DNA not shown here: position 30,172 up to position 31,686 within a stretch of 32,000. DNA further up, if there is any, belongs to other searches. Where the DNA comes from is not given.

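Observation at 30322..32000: Uncharacterised two-gene module: a double winged-helix hendecad stalk protein translationally coupled to a P-loop NTPase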

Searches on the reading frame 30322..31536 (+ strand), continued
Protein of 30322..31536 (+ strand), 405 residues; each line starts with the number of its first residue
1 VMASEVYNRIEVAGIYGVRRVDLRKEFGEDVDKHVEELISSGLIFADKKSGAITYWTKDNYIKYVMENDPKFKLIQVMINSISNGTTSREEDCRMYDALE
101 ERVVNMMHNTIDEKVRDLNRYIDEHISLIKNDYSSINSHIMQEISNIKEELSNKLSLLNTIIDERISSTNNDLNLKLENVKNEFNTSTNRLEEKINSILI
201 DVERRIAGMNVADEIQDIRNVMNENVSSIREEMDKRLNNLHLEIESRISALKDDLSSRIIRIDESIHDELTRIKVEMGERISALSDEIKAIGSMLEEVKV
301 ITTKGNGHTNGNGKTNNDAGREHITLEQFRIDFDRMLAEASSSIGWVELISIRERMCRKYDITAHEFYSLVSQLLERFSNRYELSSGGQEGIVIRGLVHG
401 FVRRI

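Call 59: search_protein_families(library=pfam, proteins=[P0204, P0207, P0220, P0224, P0221, P0263, P0274, P0281, P0235], max_evalue=1)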
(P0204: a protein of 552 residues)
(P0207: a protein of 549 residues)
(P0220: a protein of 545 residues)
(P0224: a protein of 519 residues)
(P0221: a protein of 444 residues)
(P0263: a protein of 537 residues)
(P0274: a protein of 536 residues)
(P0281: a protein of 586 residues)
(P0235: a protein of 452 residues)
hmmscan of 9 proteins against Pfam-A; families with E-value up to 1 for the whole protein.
P0204 (552 aa): 8 families
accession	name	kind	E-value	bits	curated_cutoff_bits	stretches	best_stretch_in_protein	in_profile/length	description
PF13173.12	AAA_14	-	0.00035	21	27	1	58-102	3-48/129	AAA domain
PF13401.12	AAA_22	-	0.00045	21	27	1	59-113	7-61/130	AAA domain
PF21128.4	MCM4_WHD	-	0.0059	17.1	24.4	1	183-215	26-58/75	MCM4, winged helix domain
PF00931.28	NB-ARC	-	0.06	13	23.5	1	44-85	6-50/248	NB-ARC domain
PF02562.22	PhoH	-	0.064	13.2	27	1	56-77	18-39/205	PhoH-like protein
PF07728.20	AAA_5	-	0.08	13.4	22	1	62-102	4-45/139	AAA domain (dynein-related subfamily)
PF13191.12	AAA_16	-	0.093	13.7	32.6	1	53-117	22-81/167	AAA ATPase domain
PF04471.18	Mrr_cat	-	0.12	12.9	21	1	439-499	32-92/115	Restriction endonuclease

P0207 (549 aa): 16 families
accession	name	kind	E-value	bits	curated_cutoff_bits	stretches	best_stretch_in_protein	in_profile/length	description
PF13401.12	AAA_22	-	2.8e-08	34.6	27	1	58-138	6-84/130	AAA domain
PF13191.12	AAA_16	-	4.5e-06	27.7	32.6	1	36-175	5-104/167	AAA ATPase domain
PF24883.2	NPHP3_N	-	0.00043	20.9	24.8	1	56-154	21-118/164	Nephrocystin 3, N-terminal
PF10923.14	BrxC_BrxD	-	0.0013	18.2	22.2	1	44-119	35-116/414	BREX system ATP-binding protein BrxC/D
PF06745.19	ATPase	-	0.0018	18.1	26.6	1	44-114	6-76/231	KaiC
PF00004.35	AAA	-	0.0024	18.7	21.2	1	61-133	2-53/131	ATPase family associated with various cellular activities (AAA)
PF20720.3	nSTAND3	-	0.0066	16.6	27.2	1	58-92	18-52/155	Novel STAND NTPase 3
PF07728.20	AAA_5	-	0.0086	16.5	22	1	62-132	4-75/139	AAA domain (dynein-related subfamily)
PF13238.12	AAA_18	-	0.012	16.5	29.4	1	60-92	1-27/128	AAA domain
PF13604.12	AAA_30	-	0.055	13.6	27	1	58-98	19-59/191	AAA domain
PF00931.28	NB-ARC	-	0.058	13.1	23.5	1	43-80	5-41/248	NB-ARC domain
PF13245.12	AAA_19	-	0.077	13.6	25.1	1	58-94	12-50/134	AAA domain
PF01695.23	IstB_IS21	-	0.11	12.5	24.1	1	60-95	95-130/238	IstB-like ATP binding protein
PF13481.12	AAA_25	-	0.15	12.1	27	1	58-77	34-53/195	AAA domain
PF05729.18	NACHT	-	0.23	11.7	26.7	0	59-83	2-26/167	NACHT domain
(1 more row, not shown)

P0220 (545 aa): 6 families
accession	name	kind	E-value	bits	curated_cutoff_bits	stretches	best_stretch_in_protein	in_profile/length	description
PF13191.12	AAA_16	-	7.3e-06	27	32.6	1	39-133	14-114/167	AAA ATPase domain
PF05729.18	NACHT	-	0.00025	21.3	26.7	1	51-123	2-79/167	NACHT domain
PF13401.12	AAA_22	-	0.038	14.7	27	1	51-108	7-64/130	AAA domain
PF01637.24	ATPase_2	-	0.13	12.5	33.2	1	40-78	11-49/225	ATPase domain predominantly from Archaea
PF25199.1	nSTAND_NTPase5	-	0.13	12.5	34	1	35-71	26-63/145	Novel STAND NTPase 5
PF02492.25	cobW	-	0.19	11.7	20.7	1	51-70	2-21/180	CobW/HypB/UreG, nucleotide-binding domain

P0224 (519 aa): 11 families
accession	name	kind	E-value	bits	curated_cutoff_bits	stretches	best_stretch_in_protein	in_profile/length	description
PF13401.12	AAA_22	-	1.2e-05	26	27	1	18-85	7-73/130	AAA domain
PF01637.24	ATPase_2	-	0.00091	19.5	33.2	1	20-104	24-79/225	ATPase domain predominantly from Archaea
PF00270.35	DEAD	-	0.0029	17.8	26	1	12-124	13-120/167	DEAD/DEAH box helicase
PF01656.29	CbiA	-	0.0034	17.8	25.4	1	23-134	6-100/125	CobQ/CobB/MinD/ParA nucleotide binding domain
PF05729.18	NACHT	-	0.012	15.9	26.7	0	21-47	5-31/167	NACHT domain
PF12775.13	AAA_7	-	0.013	15.5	25.8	1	21-59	38-77/181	P-loop containing dynein motor region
PF07728.20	AAA_5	-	0.035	14.5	22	0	21-58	4-39/139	AAA domain (dynein-related subfamily)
PF06414.18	Zeta_toxin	-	0.065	13.1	22.3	1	20-97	20-98/199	Zeta toxin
PF13191.12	AAA_16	-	0.1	13.5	32.6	1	20-215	28-160/167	AAA ATPase domain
PF16305.10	DUF4947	-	0.11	12.9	25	1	41-95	52-108/169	Domain of unknown function (DUF4947)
PF24883.2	NPHP3_N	-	0.2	12.2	24.8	1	21-92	27-99/164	Nephrocystin 3, N-terminal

P0221 (444 aa): 19 families
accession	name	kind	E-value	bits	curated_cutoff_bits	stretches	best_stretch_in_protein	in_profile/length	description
PF13401.12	AAA_22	-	2.1e-06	28.5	27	2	57-114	8-62/130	AAA domain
PF13173.12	AAA_14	-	6.5e-05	23.4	27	1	57-174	5-116/129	AAA domain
PF00004.35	AAA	-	0.00011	23.1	21.2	1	59-173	3-123/131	ATPase family associated with various cellular activities (AAA)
PF07728.20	AAA_5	-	0.00048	20.6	22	1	58-144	3-93/139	AAA domain (dynein-related subfamily)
PF04055.27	Radical_SAM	-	0.0095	16.6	29.5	0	15-66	102-155/166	Radical SAM superfamily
PF01637.24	ATPase_2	-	0.023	15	33.2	1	43-99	9-64/225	ATPase domain predominantly from Archaea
PF13238.12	AAA_18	-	0.029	15.3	29.4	1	58-115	2-45/128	AAA domain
PF01695.23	IstB_IS21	-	0.029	14.3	24.1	1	58-145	96-183/238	IstB-like ATP binding protein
PF25201.1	nSTAND6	-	0.051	14.1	27.7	1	58-111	22-72/148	Novel STAND NTPase 6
PF20720.3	nSTAND3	-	0.062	13.4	27.2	1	57-90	20-52/155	Novel STAND NTPase 3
PF25199.1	nSTAND_NTPase5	-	0.07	13.4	34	1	47-137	34-119/145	Novel STAND NTPase 5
PF09848.15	SLFN-g3_helicase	-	0.084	12.6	24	1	57-102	4-50/354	Schlafen group 3, DNA/RNA helicase domain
PF03266.21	NTPase_1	-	0.085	13.1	23.9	1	58-91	3-40/168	NTPase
PF13086.12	AAA_11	-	0.086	13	27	1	42-80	7-43/257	AAA domain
PF13604.12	AAA_30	-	0.088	13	27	1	46-85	10-48/191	AAA domain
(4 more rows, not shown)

P0263 (537 aa): 23 families
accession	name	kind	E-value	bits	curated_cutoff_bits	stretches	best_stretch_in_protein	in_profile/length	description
PF13401.12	AAA_22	-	1.6e-06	28.9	27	1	48-99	8-58/130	AAA domain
PF01637.24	ATPase_2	-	8.9e-06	26.1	33.2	1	44-252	19-152/225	ATPase domain predominantly from Archaea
PF13191.12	AAA_16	-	2.3e-05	25.4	32.6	1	46-224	25-143/167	AAA ATPase domain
PF12775.13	AAA_7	-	0.00095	19.2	25.8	1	48-83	36-71/181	P-loop containing dynein motor region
PF13245.12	AAA_19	-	0.0082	16.8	25.1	1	45-126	11-72/134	AAA domain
PF20720.3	nSTAND3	-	0.011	15.9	27.2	1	41-79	13-51/155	Novel STAND NTPase 3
PF10923.14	BrxC_BrxD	-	0.013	14.8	22.2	1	48-89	52-92/414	BREX system ATP-binding protein BrxC/D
PF03266.21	NTPase_1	-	0.015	15.6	23.9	1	49-75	3-29/168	NTPase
PF13604.12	AAA_30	-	0.018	15.2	27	1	39-77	12-50/191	AAA domain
PF05729.18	NACHT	-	0.019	15.3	26.7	0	47-73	2-28/167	NACHT domain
PF07728.20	AAA_5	-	0.022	15.2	22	1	49-76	3-28/139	AAA domain (dynein-related subfamily)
PF13521.12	AAA_28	-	0.023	15.4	27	0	49-68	3-22/164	AAA domain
PF00004.35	AAA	-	0.029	15.2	21.2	0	50-71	3-24/131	ATPase family associated with various cellular activities (AAA)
PF13173.12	AAA_14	-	0.031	14.7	27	0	46-80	3-38/129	AAA domain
PF13086.12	AAA_11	-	0.057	13.6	27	1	37-70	10-42/257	AAA domain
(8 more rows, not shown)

P0274 (536 aa): 10 families
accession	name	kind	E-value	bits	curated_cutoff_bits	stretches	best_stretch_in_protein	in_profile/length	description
PF13401.12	AAA_22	-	3.2e-06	27.9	27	1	44-119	4-80/130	AAA domain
PF01637.24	ATPase_2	-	8.8e-05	22.9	33.2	1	44-262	19-155/225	ATPase domain predominantly from Archaea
PF05729.18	NACHT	-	0.00036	20.8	26.7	1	213-269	77-138/167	NACHT domain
PF10923.14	BrxC_BrxD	-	0.0029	17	22.2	1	45-82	49-86/414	BREX system ATP-binding protein BrxC/D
PF00004.35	AAA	-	0.0047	17.8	21.2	0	210-280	49-125/131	ATPase family associated with various cellular activities (AAA)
PF13191.12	AAA_16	-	0.0079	17.1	32.6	1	40-77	18-58/167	AAA ATPase domain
PF12775.13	AAA_7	-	0.014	15.3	25.8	1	48-85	36-73/181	P-loop containing dynein motor region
PF13086.12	AAA_11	-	0.036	14.3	27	1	39-69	11-41/257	AAA domain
PF06144.19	DNA_pol3_delta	-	0.075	13.5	21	1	211-266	52-107/124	DNA polymerase III, delta subunit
PF04851.21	ResIII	-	0.19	12.1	22.5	0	33-75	11-53/164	Type III restriction enzyme, res subunit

P0281 (586 aa): 8 families
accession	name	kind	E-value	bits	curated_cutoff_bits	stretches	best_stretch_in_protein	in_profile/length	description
PF05729.18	NACHT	-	1.6e-05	25.3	26.7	2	63-118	5-64/167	NACHT domain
PF13401.12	AAA_22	-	2.5e-05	25.1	27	1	63-140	10-81/130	AAA domain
PF13191.12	AAA_16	-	0.001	20.1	32.6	1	40-173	7-122/167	AAA ATPase domain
PF25199.1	nSTAND_NTPase5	-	0.0031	17.8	34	1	44-110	28-92/145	Novel STAND NTPase 5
PF24983.1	DUF7774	-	0.0032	17.9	26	1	221-286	21-84/97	Domain of unknown function (DUF7774)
PF10923.14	BrxC_BrxD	-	0.063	12.6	22.2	1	244-277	219-252/414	BREX system ATP-binding protein BrxC/D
PF07693.20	KAP_NTPase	-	0.19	11.4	20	0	56-302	18-188/293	KAP family P-loop domain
PF04851.21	ResIII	-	0.29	11.5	22.5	1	42-85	12-50/164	Type III restriction enzyme, res subunit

P0235 (452 aa): 15 families
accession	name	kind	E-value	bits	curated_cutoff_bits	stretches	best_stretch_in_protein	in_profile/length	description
PF13401.12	AAA_22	-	2.3e-06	28.4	27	1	57-165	6-126/130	AAA domain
PF13173.12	AAA_14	-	2.6e-06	27.9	27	1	58-158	4-95/129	AAA domain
PF00308.24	Bac_DnaA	-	3.7e-05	24.4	23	1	56-168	34-146/162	Bacterial DnaA ATPAse domain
PF00004.35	AAA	-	9.3e-05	23.3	21.2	1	60-180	2-123/131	ATPase family associated with various cellular activities (AAA)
PF01695.23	IstB_IS21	-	0.0018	18.3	24.1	1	47-156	86-187/238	IstB-like ATP binding protein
PF13086.12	AAA_11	-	0.0027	18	27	1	47-101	10-66/257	AAA domain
PF05729.18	NACHT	-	0.0046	17.2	26.7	1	58-168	2-135/167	NACHT domain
PF03796.21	DnaB_C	-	0.0081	16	27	1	57-109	20-72/255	DnaB-like helicase C terminal domain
PF18743.7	AHJR-like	-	0.013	15.5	26.1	1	336-382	35-79/123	REase_AHJR-like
PF24883.2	NPHP3_N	-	0.015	15.9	24.8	1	45-82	11-48/164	Nephrocystin 3, N-terminal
PF13191.12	AAA_16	-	0.021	15.7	32.6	0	51-81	17-49/167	AAA ATPase domain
PF07728.20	AAA_5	-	0.021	15.3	22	1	60-152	3-94/139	AAA domain (dynein-related subfamily)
PF08433.16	KTI12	-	0.049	13.6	22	1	58-114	3-56/271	Chromatin associated protein KTI12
PF09336.16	Vps4_C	-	0.079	13.4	21.3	1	258-276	29-47/61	Vps4 C terminal oligomerisation domain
PF09848.15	SLFN-g3_helicase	-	0.24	11.1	24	1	58-87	3-32/354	Schlafen group 3, DNA/RNA helicase domain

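Call 67: find_encoding_contigs(protein=P0207, flank=6000, max_places=2)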
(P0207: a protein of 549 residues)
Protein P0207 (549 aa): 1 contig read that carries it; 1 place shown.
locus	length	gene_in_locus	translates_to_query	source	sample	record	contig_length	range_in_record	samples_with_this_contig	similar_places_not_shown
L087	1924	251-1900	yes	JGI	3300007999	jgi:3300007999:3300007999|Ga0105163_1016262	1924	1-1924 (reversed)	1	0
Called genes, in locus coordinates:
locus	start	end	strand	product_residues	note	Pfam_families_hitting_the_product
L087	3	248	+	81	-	?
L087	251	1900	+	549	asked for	PF13191:AAA_16 (weak), PF13401:AAA_22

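Call 68: find_encoding_contigs(protein=P0263, flank=6000, max_places=2)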
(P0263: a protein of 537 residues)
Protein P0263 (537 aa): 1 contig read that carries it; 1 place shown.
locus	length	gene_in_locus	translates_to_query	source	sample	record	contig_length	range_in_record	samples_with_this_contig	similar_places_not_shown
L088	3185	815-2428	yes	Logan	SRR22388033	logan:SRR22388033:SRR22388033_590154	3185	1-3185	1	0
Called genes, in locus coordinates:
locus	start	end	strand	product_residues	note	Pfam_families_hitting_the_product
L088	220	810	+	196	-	-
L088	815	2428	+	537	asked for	PF01637:ATPase_2 (weak), PF13401:AAA_22 (faint)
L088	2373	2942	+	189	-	-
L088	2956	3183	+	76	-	?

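Call 69: find_encoding_contigs(protein=P0221, flank=6000, max_places=2)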
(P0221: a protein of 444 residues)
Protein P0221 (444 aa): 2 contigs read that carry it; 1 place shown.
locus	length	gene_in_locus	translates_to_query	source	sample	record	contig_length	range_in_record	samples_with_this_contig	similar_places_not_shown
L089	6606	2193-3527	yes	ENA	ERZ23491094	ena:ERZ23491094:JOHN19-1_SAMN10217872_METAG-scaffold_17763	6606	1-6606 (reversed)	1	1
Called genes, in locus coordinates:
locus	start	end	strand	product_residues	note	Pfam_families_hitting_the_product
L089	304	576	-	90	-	-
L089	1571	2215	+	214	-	-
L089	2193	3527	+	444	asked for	PF13401:AAA_22 (faint)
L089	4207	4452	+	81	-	-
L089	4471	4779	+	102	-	-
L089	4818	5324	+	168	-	PF01944:SpoIIM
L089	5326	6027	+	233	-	-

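Call 76: search_protein_families(library=padloc, proteins=[L004:4890-6512:+, P0204, P0207, P0220, P0221, P0224, P0263, P0274, P0281, L088:220-807:+], max_evalue=0.1)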
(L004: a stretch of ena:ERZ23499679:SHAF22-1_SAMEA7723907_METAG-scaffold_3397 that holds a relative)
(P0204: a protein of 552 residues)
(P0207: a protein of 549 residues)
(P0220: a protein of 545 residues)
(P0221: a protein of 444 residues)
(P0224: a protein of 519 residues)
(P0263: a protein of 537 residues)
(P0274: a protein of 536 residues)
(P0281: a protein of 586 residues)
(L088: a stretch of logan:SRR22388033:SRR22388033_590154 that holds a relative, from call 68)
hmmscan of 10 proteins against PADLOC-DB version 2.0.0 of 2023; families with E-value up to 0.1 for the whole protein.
L004:4890-6512:+ (541 aa): 0 families

P0204 (552 aa): 0 families

P0207 (549 aa): 3 families
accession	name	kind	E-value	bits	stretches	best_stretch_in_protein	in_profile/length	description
PDLC04140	mad8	-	4.8e-05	21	1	59-237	29-204/314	mads_8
PDLC02494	BrxD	-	0.00014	19.1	1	43-121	37-118/440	BrxD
PDLC00915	TRIP13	-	0.0092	13.4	1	59-104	65-109/302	TRIP13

P0220 (545 aa): 0 families

P0221 (444 aa): 2 families
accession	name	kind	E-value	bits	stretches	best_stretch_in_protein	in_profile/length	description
PDLC04140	mad8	-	0.0025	15.4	1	56-148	29-118/314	mads_8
PDLC04791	PDC-S01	-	0.041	10.6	1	43-142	8-104/395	-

P0224 (519 aa): 2 families
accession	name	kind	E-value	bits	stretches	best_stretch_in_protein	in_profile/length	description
PDLC04959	PDC-S20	-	4.5e-05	21.2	1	9-141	33-161/464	-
PDLC00072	GajA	-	0.00041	16.9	1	18-71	25-74/709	AAA ATPase domain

P0263 (537 aa): 3 families
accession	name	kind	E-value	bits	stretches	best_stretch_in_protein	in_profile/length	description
PDLC04140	mad8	-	1.1e-05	23.1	1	42-223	24-204/314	mads_8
PDLC03920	MkoA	-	0.021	11.1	1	41-68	627-654/1112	-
PDLC02335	AbiLi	-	0.035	11.2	0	188-220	175-205/326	AbiLi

P0274 (536 aa): 3 families
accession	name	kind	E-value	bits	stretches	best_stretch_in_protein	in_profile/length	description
PDLC03920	MkoA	-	0.00011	18.7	1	34-67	620-653/1112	-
PDLC02914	ATPase-Toprim_I-B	-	0.00097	16.4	0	43-75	23-55/443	-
PDLC04140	mad8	-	0.0035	14.9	1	43-262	25-233/314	mads_8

P0281 (586 aa): 2 families
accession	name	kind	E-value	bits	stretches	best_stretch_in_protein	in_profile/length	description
PDLC03749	RT_UG13a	-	0.018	12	1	152-266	348-463/589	DRT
PDLC04958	PDC-S20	-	0.043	11.1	0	37-75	7-45/458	-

L088:220-807:+ (196 aa): 4 families
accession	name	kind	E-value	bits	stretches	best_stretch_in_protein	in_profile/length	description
PDLC01438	Csa3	-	0.0012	16.9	1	7-100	150-221/305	"CAS-I,CAS-II,CAS-III,CAS-IV,CAS-V,CAS-VI; associated_signaling"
PDLC01044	Csa3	-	0.0049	14.8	1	4-61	132-187/194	Type I-A associated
PDLC01858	CARF3--CARF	-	0.0071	14.3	1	5-55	144-191/204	-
PDLC01853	CARF3--CARF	-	0.044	11.5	1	7-53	140-186/209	-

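Call 78: find_homologous_proteins(query=A4, max_evalue=0.00001)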
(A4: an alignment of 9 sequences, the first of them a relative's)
Query A4 (9 sequences) (549 aa, profile of the alignment): 2 proteins with E <= 0.00001 among 8000 candidates.
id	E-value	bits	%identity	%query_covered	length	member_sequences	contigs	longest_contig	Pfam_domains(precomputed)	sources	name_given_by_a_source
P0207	4.5e-210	717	100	100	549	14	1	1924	PF13401.13,PF13191.13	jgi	-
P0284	4.0e-193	661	87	100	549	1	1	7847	PF13401.13,PF13191.13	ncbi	ncbi:MAG: ATP-binding protein [Thermofilaceae archaeon]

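Call 79: find_encoding_contigs(protein=P0284, flank=8000, max_places=2)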
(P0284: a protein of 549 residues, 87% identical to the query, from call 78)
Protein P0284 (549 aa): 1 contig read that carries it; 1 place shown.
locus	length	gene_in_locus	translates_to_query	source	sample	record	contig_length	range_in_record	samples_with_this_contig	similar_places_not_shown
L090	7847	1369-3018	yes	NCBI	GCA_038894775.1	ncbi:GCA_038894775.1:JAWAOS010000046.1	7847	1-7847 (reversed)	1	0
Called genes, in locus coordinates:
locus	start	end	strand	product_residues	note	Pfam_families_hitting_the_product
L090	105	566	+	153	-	PF01850:PIN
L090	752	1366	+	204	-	-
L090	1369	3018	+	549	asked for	PF13191:AAA_16 (weak), PF13401:AAA_22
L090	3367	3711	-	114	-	-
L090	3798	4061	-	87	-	PF15919:HicB_lk_antitox (weak), PF01402:RHH_1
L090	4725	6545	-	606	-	-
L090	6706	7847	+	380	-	?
